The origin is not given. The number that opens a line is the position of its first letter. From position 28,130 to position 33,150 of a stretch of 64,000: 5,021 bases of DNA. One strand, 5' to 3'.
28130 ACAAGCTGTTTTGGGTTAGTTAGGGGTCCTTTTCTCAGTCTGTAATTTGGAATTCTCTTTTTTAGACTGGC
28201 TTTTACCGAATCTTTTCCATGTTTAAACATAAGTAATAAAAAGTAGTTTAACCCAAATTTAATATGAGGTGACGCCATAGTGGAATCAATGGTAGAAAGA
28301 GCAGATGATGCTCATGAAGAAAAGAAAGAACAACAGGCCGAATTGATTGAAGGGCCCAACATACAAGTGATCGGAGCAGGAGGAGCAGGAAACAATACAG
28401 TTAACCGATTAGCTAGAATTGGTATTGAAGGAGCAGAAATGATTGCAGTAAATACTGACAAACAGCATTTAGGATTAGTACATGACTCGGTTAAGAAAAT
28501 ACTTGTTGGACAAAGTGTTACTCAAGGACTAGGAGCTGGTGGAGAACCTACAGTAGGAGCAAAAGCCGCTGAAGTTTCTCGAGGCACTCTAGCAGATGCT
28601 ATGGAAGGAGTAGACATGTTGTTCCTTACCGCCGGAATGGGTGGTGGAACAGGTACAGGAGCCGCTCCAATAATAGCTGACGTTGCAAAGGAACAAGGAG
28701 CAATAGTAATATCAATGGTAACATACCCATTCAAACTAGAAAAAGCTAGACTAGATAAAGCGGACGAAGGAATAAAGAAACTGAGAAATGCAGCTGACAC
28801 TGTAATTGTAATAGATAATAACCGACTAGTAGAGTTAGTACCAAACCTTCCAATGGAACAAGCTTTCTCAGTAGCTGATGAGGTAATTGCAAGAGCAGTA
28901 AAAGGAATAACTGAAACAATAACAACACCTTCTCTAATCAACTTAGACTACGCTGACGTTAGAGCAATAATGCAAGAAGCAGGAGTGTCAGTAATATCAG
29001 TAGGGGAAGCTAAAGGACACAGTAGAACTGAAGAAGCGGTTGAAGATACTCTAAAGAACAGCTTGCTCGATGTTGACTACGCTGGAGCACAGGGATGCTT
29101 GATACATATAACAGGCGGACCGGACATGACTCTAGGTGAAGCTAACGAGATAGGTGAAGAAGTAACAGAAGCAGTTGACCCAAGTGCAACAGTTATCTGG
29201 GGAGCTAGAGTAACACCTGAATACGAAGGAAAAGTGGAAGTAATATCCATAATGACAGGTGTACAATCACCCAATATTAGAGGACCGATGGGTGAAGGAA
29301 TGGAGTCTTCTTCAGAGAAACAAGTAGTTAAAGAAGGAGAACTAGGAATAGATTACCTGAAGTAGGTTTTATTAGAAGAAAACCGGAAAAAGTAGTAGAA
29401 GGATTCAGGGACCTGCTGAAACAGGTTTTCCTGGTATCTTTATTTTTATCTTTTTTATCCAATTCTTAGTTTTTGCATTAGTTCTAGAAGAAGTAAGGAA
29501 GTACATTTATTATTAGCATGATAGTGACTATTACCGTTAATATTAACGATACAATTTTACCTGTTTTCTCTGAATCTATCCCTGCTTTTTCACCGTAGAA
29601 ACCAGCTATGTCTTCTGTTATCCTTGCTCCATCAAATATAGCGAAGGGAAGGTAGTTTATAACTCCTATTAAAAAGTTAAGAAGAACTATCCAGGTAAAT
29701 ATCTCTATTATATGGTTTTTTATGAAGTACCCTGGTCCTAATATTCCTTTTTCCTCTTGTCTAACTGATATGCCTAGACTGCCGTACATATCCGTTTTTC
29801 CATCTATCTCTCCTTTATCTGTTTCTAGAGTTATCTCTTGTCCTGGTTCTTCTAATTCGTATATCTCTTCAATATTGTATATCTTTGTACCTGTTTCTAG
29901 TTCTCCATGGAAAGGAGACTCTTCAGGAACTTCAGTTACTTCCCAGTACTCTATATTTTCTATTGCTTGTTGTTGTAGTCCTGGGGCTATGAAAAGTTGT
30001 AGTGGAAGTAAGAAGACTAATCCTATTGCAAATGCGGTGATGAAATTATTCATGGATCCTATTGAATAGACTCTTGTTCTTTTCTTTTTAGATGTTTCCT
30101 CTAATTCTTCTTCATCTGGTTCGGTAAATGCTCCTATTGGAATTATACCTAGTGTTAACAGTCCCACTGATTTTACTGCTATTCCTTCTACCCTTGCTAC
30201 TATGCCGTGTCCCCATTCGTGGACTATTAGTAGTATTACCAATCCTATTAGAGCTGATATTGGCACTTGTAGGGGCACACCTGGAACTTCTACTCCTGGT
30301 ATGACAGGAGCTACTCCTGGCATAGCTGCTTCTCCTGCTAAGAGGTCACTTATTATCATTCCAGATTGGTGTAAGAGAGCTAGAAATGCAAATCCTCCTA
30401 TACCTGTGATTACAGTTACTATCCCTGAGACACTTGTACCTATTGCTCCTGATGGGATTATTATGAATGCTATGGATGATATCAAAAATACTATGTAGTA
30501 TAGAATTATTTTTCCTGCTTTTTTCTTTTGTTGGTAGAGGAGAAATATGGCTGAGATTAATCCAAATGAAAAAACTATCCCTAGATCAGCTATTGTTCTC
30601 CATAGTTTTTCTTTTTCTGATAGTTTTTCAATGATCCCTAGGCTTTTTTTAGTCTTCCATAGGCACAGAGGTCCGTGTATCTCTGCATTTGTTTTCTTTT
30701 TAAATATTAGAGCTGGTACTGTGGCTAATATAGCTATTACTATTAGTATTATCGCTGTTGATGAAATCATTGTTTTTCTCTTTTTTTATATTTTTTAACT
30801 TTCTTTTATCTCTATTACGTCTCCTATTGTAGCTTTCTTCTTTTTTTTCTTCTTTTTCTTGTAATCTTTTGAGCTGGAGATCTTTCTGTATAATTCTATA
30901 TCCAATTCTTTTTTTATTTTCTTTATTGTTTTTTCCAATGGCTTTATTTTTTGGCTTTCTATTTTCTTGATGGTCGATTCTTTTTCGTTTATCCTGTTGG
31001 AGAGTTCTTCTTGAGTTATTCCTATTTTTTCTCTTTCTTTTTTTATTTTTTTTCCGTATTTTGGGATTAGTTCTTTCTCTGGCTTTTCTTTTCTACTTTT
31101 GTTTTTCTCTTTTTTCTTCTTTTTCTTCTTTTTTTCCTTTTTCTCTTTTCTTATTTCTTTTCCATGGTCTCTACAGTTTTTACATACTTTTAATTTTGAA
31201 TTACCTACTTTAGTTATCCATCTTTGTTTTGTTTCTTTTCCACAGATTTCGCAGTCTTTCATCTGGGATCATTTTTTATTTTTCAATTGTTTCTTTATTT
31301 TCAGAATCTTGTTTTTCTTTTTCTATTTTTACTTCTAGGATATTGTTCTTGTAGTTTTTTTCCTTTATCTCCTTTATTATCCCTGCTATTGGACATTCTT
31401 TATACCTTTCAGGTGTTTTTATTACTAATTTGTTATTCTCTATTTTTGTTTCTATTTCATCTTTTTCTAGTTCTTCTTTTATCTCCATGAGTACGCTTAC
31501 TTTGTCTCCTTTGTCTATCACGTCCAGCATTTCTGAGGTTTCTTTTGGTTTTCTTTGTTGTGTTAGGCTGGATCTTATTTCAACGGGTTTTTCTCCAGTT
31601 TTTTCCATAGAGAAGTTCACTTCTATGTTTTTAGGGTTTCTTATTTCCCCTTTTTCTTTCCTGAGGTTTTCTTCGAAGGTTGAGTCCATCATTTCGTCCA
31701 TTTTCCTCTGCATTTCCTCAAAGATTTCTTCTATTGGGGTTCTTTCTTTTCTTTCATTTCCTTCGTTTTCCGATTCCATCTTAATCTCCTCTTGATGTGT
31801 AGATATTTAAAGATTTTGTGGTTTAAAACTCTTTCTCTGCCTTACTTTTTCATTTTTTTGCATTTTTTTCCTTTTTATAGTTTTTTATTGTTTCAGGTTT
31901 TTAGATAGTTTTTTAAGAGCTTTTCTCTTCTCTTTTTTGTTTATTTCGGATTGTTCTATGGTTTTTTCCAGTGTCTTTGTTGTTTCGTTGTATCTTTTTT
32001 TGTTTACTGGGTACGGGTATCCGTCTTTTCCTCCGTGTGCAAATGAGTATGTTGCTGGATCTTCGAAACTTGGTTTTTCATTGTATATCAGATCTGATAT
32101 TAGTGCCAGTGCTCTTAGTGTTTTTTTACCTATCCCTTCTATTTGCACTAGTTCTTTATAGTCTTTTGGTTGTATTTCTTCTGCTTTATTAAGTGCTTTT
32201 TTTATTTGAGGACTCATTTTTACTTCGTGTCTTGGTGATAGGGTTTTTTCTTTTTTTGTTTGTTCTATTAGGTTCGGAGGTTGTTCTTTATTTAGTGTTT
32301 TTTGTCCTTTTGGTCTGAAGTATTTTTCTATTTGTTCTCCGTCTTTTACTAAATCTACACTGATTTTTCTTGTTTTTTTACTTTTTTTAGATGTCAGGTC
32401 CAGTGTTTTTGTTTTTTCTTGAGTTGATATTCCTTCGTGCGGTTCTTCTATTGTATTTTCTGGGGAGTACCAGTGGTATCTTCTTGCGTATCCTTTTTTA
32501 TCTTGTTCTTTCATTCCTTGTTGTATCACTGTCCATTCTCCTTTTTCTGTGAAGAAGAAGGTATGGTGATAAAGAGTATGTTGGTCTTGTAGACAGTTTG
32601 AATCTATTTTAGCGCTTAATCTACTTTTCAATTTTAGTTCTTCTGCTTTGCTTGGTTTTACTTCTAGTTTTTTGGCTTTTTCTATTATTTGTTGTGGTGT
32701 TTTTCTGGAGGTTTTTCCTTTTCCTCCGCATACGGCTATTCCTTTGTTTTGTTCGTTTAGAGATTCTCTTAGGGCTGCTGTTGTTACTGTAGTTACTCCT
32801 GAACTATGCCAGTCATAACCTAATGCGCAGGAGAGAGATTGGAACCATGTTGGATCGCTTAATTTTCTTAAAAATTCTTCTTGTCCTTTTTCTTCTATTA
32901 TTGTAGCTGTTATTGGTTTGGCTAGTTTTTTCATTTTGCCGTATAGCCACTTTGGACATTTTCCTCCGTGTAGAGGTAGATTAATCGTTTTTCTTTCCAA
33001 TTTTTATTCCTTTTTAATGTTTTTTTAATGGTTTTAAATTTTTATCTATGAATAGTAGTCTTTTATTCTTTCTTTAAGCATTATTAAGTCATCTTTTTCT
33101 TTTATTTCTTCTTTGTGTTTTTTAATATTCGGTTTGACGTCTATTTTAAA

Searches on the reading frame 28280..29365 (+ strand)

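Call 44: search_protein_families(library=pfam, proteins=[window:28280-29365:+], max_evalue=0.00001)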
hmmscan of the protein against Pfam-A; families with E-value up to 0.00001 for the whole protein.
window:28280-29365:+ (361 aa): 2 families
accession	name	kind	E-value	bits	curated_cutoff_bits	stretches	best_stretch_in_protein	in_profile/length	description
PF00091.31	Tubulin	-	7.8e-44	150.7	33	1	27-187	1-189/190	Tubulin/FtsZ family, GTPase domain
PF12327.13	FtsZ_C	-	2.1e-32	111.7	27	1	235-329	1-95/95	FtsZ family, C-terminal domain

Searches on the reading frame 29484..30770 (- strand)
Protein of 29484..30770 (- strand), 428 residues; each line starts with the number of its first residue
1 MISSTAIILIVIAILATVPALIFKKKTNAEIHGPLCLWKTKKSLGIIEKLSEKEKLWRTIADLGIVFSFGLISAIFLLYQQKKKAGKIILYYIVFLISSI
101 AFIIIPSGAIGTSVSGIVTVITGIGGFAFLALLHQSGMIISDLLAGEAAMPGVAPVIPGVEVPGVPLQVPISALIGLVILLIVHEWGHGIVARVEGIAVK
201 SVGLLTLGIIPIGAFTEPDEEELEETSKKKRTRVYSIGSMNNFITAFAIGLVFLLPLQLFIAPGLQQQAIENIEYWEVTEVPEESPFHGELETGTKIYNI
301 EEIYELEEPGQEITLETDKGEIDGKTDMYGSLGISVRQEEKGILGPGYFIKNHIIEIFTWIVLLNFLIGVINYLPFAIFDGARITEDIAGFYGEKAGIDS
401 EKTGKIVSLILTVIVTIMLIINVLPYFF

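Call 14: search_protein_families(library=ncbifam, proteins=[window:29484-30770:-], max_evalue=0.00001)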
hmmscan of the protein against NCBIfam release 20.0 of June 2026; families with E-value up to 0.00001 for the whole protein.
window:29484-30770:- (428 aa): 0 families

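Call 44: search_protein_families(library=pfam, proteins=[window:29484-30770:-], max_evalue=0.00001)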
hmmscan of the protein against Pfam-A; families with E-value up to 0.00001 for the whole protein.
window:29484-30770:- (428 aa): 1 family
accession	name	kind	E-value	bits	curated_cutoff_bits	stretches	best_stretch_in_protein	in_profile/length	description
PF02163.28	Peptidase_M50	-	8.7e-24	84.5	27.2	1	173-412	2-215/221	Peptidase family M50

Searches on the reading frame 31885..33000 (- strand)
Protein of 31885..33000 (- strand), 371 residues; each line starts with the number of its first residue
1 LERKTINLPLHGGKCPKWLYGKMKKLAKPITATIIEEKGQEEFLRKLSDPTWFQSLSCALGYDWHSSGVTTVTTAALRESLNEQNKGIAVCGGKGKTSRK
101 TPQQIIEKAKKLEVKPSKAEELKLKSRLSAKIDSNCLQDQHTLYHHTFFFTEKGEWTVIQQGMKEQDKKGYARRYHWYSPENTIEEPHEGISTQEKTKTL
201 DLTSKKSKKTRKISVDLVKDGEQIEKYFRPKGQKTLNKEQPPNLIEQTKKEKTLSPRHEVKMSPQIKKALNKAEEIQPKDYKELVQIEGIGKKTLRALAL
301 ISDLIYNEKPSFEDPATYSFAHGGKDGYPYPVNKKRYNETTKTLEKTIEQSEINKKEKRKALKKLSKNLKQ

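Call 44: search_protein_families(library=pfam, proteins=[window:31885-33000:-], max_evalue=0.00001)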
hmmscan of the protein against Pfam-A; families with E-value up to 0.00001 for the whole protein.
window:31885-33000:- (371 aa): 1 family
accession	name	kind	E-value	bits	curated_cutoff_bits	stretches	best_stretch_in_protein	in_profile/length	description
PF05559.16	DUF763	-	1.2e-124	416.1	35.5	1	5-332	2-319/319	Protein of unknown function (DUF763)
